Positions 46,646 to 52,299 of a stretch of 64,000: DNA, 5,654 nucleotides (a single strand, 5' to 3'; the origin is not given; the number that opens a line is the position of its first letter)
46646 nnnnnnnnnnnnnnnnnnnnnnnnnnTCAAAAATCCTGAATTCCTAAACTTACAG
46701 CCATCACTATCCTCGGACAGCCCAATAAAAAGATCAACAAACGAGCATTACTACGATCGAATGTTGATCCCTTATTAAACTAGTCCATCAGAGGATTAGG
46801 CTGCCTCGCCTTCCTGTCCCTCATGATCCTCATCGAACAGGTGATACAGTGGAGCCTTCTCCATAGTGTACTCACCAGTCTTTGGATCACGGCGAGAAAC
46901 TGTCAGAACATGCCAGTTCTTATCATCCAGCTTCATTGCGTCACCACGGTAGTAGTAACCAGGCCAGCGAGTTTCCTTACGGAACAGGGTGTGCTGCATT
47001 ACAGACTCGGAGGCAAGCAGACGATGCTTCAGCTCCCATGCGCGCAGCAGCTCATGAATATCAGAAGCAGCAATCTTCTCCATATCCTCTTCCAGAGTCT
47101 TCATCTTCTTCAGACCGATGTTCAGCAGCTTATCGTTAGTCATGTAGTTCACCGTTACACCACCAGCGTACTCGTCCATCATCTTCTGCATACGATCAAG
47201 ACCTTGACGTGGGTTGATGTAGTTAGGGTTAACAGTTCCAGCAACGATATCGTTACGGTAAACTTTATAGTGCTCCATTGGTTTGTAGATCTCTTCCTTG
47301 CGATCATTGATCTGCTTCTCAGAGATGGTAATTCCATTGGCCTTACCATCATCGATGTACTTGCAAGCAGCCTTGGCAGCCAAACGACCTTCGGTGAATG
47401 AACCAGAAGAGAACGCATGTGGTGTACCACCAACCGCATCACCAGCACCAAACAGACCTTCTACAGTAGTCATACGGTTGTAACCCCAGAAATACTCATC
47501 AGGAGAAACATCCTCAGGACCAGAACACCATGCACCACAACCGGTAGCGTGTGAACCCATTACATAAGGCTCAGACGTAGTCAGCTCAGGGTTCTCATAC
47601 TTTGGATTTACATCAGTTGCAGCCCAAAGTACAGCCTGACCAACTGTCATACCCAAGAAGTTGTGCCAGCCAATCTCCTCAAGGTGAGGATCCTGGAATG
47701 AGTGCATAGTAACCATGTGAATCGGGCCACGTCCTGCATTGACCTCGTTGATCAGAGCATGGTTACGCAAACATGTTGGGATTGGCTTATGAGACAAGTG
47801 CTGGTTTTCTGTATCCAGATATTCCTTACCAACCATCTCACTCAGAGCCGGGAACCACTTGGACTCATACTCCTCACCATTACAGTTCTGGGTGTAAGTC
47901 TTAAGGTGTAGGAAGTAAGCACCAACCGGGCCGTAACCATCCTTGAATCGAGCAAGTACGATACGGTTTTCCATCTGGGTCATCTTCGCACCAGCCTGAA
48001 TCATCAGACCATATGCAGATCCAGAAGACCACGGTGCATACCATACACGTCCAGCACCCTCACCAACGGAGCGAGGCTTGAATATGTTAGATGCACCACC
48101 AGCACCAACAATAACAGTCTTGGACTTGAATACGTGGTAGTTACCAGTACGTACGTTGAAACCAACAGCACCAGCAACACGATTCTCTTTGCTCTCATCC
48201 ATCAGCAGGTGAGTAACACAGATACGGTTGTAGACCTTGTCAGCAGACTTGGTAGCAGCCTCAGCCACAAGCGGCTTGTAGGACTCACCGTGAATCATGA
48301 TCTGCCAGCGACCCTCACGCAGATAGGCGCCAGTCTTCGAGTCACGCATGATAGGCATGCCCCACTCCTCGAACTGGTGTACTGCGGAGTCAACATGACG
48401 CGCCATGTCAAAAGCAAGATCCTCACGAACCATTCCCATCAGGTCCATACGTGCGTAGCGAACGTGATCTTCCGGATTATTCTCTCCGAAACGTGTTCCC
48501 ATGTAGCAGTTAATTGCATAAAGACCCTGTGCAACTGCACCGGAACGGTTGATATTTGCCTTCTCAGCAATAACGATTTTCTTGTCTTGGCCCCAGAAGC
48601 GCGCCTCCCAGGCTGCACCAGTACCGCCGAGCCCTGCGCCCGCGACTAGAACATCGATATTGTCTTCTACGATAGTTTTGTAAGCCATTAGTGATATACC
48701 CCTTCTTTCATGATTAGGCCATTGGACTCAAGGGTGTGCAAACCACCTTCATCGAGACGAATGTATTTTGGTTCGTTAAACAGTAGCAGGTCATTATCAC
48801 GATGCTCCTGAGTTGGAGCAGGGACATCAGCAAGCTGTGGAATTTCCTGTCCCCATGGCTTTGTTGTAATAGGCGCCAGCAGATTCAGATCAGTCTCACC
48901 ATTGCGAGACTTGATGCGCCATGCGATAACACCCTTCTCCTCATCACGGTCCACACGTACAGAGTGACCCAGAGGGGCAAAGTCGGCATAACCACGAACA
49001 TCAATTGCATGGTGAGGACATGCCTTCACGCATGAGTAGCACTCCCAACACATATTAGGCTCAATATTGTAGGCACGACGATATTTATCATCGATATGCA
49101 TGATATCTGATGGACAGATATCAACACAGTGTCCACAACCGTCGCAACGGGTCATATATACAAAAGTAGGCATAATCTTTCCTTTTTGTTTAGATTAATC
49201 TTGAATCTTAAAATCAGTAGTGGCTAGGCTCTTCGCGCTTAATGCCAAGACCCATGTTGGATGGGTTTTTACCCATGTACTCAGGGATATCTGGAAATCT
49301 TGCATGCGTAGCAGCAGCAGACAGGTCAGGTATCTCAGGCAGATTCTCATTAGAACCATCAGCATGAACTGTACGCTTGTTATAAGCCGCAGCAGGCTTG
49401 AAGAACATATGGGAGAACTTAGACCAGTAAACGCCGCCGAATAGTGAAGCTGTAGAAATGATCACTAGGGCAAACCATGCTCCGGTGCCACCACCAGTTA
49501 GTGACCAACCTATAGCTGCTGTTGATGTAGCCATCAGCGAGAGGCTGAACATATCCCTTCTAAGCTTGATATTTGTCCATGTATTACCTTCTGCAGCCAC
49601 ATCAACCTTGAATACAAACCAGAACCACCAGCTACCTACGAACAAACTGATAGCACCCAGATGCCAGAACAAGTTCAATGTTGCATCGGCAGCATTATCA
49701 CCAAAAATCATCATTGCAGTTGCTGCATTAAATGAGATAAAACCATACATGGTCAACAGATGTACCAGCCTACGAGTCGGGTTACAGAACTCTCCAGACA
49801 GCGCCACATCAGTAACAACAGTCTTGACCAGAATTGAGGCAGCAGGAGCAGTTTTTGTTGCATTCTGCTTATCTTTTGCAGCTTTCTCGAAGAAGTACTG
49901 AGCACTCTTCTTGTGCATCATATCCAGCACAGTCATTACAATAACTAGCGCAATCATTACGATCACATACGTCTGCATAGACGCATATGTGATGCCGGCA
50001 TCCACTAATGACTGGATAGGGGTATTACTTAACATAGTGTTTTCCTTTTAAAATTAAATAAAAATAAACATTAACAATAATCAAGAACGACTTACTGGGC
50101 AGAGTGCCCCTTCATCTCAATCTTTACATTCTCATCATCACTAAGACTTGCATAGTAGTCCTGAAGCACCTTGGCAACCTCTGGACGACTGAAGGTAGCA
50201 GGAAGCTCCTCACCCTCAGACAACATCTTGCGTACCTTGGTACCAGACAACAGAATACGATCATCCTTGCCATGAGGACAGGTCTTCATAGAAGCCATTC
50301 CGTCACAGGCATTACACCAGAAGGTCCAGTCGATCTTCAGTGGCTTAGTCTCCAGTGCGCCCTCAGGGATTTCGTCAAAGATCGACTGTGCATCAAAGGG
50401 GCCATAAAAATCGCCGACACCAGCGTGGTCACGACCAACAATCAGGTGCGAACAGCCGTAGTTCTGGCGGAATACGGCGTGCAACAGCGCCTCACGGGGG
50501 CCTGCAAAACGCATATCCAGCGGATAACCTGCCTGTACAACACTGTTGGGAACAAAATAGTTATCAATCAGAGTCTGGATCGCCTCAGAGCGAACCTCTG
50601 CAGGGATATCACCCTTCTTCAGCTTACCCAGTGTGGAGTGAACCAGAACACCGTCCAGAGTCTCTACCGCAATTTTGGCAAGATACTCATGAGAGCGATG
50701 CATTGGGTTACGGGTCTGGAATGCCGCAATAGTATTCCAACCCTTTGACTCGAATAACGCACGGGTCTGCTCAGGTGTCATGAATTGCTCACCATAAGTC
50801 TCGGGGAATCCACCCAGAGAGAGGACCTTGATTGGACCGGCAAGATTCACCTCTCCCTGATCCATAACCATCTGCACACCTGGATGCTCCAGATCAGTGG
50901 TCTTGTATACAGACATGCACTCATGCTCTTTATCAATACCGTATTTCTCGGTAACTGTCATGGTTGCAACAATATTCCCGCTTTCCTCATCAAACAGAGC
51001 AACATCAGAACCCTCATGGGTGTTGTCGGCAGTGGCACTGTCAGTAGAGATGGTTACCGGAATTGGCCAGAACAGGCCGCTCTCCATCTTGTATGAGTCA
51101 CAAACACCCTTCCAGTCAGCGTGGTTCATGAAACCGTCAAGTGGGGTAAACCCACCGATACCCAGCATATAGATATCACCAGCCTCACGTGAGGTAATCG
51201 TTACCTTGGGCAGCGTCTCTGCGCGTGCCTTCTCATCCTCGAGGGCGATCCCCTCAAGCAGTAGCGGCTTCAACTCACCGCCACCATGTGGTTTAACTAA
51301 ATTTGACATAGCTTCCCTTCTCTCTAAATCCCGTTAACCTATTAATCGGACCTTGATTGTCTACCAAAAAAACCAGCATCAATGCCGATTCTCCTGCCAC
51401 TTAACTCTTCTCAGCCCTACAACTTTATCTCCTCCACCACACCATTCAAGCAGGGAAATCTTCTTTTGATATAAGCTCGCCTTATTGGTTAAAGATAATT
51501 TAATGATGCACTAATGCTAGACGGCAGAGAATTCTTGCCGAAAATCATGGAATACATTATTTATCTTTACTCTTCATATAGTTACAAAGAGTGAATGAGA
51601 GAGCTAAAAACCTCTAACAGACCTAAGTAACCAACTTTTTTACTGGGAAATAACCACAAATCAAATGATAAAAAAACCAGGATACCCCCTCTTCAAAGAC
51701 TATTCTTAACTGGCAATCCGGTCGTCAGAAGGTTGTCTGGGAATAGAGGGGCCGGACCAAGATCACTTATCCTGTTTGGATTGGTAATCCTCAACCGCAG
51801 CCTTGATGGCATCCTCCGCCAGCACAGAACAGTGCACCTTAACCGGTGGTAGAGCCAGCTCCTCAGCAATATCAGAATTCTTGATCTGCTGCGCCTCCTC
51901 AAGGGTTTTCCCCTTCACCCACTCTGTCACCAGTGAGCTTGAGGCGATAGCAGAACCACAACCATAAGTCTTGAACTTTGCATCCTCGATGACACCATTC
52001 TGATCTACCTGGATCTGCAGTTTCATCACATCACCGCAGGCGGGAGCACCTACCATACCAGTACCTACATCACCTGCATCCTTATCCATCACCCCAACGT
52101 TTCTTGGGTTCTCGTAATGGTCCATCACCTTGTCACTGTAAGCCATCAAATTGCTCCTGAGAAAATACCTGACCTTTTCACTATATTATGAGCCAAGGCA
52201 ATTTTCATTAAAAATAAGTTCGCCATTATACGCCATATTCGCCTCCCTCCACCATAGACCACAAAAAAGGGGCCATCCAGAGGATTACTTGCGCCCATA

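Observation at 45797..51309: Extended sat-aprM-aprB-aprA-(hyp116)-(SlyD-like FKBP) co-directional cluster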

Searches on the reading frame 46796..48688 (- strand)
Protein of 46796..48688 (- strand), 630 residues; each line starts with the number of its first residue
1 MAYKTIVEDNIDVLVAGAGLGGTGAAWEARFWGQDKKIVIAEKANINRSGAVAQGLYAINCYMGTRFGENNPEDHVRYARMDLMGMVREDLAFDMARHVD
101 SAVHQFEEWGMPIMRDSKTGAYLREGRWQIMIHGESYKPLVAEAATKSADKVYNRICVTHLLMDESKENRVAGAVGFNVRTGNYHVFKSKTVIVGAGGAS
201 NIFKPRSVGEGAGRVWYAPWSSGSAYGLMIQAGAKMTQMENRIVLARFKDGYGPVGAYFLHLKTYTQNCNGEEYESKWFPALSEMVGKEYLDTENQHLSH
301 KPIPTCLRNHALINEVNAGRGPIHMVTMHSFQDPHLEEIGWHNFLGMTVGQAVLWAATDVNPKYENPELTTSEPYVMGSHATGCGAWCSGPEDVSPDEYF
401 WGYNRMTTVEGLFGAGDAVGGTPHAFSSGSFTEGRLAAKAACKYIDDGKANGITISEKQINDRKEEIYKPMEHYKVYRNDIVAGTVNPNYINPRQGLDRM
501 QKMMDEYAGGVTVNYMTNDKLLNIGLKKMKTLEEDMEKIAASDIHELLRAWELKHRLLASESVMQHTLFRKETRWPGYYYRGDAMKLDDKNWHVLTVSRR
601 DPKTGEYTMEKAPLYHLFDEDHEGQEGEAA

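Call 3: search_protein_families(library=pfam, proteins=[window:46796-48688:-], max_evalue=0.01)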
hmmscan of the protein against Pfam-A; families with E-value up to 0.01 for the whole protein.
window:46796-48688:- (630 aa): 2 families
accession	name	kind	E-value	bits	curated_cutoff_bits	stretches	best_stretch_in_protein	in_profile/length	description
PF00890.30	FAD_binding_2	-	7.3e-18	65.4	20.4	1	12-241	1-249/414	FAD binding domain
PF02910.25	Succ_DH_flav_C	-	1.5e-09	38.4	20.8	1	499-614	3-116/130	Fumarate reductase flavoprotein C-term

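Call 4: search_protein_families(library=ncbifam, proteins=[window:46796-48688:-], max_evalue=0.01)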
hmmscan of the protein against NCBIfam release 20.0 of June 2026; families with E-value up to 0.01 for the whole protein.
window:46796-48688:- (630 aa): 24 families
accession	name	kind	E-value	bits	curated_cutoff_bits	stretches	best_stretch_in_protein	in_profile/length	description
TIGR02061.1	aprA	equivalog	0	1070.7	641.75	1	12-617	1-615/616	adenylyl-sulfate reductase subunit alpha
NF005331.0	PRK06854.1-2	equivalog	5.9e-123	411.3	557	1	10-603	9-543/563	adenylyl-sulfate reductase subunit alpha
NF006131.0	PRK08275.1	equivalog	6.2e-60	203.1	587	1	6-614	6-552/577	fumarate reductase/succinate dehydrogenase flavoprotein subunit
NF010374.0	PRK13800.1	equivalog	1.3e-30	106.4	1196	2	9-274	12-278/898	fumarate reductase/succinate dehydrogenase flavoprotein subunit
TIGR01812.1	sdhA_frdA_Gneg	subfamily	2.5e-22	79.1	567.3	2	12-240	1-222/568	succinate dehydrogenase or fumarate reductase, flavoprotein subunit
NF004900.0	PRK06263.1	equivalog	3.6e-20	72.1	718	2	406-599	359-536/546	fumarate reductase (CoM/CoB) subunit TfrA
NF005866.0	PRK07803.1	equivalog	7.8e-19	67.3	819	2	406-617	402-601/631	fumarate reductase/succinate dehydrogenase flavoprotein subunit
NF004724.0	PRK06069.1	subfamily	3.4e-17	61.9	826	2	11-207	6-207/577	succinate dehydrogenase/fumarate reductase flavoprotein subunit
TIGR01816.1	sdhA_forward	equivalog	3.7e-14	51.8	727.35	2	407-614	370-567/584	succinate dehydrogenase flavoprotein subunit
NF004613.0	PRK05945.1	equivalog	3.1e-11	42.6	824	1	407-602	368-553/575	succinate dehydrogenase/fumarate reductase flavoprotein subunit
TIGR00551.1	nadB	equivalog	1.4e-08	33.9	452.75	1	10-240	2-220/489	L-aspartate oxidase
NF006383.0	PRK08626.1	equivalog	3.1e-08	32.4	663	1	407-599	384-568/657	fumarate reductase flavoprotein subunit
NF005037.0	PRK06452.1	equivalog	3.3e-08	32.6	862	2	11-205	6-203/566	succinate dehydrogenase flavoprotein subunit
NF006686.0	PRK09231.1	equivalog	2.8e-07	29.5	854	0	406-602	369-558/598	fumarate reductase (quinol) flavoprotein subunit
NF006392.0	PRK08641.1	equivalog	2.5e-06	26.4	855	1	401-606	360-559/593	succinate dehydrogenase flavoprotein subunit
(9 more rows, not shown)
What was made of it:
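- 46796..48688 (-): aprA, FAD alpha subunit (630 aa). TIGR02061, 1070.7 bits (cut-off 641.75) (call 4).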

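Call 93: search_dna_similar(query=window:46796-48688:-, collection=plasmids, mode=protein, max_evalue=1e-50, max_rows=20)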
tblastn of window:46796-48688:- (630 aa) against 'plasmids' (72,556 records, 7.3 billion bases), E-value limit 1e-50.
Records with a match: 2; places in all: 2; records where one place covers at least 80% of the query: 2.
Best place of each record, by identity: <60% 2.
By first word of the organism name: Klebsiella 1; Ilyobacter 1.
By predicted mobility (MOB-suite, as given by PLSDB): non-mobilizable 1; conjugative 1.
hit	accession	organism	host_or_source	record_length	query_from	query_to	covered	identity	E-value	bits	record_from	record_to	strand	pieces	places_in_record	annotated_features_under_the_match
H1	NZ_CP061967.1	Klebsiella pneumoniae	Homo sapiens,whole organism,bile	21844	1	619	98%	46.1%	2e-175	560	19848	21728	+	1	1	record has no annotation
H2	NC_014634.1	Ilyobacter polytropus DSM 2926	marine mud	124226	38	592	88%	32.3%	2e-79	282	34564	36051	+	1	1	adenylyl-sulfate reductase subunit alpha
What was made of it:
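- Tried and rejected: AprA against plasmids, as a converse test: only two distant hits (call 93).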

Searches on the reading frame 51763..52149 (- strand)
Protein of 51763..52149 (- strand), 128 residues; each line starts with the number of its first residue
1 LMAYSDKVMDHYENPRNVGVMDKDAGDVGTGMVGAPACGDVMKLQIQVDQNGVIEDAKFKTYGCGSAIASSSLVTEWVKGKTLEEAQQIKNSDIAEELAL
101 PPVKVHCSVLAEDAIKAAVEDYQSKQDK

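Call 33: search_protein_families(library=pfam, proteins=[window:51763-52149:-], max_evalue=1)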
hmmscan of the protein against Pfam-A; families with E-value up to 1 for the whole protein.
window:51763-52149:- (128 aa): 1 family
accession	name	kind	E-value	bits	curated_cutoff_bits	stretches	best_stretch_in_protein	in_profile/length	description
PF01592.21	NifU_N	-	9.9e-55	184.5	22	1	3-127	1-125/127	NifU-like N terminal domain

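Call 34: search_protein_families(library=ncbifam, proteins=[window:51763-52149:-], max_evalue=0.1)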
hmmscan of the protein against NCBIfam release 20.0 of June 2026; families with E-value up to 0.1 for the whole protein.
window:51763-52149:- (128 aa): 5 families
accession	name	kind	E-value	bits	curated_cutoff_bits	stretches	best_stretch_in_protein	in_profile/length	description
TIGR01999.1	iscU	equivalog_domain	7.5e-69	229.6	192.4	1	4-126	1-123/124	Fe-S cluster assembly scaffold IscU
TIGR03419.1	NifU_clost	equivalog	1.8e-49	167.1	187.9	1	4-126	1-120/121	Fe-S cluster assembly scaffold protein NifU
TIGR02000.1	NifU_proper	equivalog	1.1e-41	143.2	273.3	1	1-124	1-123/290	Fe-S cluster assembly protein NifU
TIGR01994.1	SUF_scaf_2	equivalog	6.9e-20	71.5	92.5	1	3-91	4-88/137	Fe-S cluster assembly sulfur transfer protein SufU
TIGR03634.1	arc_protsome_B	equivalog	0.023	14.3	224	1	47-91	114-158/185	archaeal proteasome endopeptidase complex subunit beta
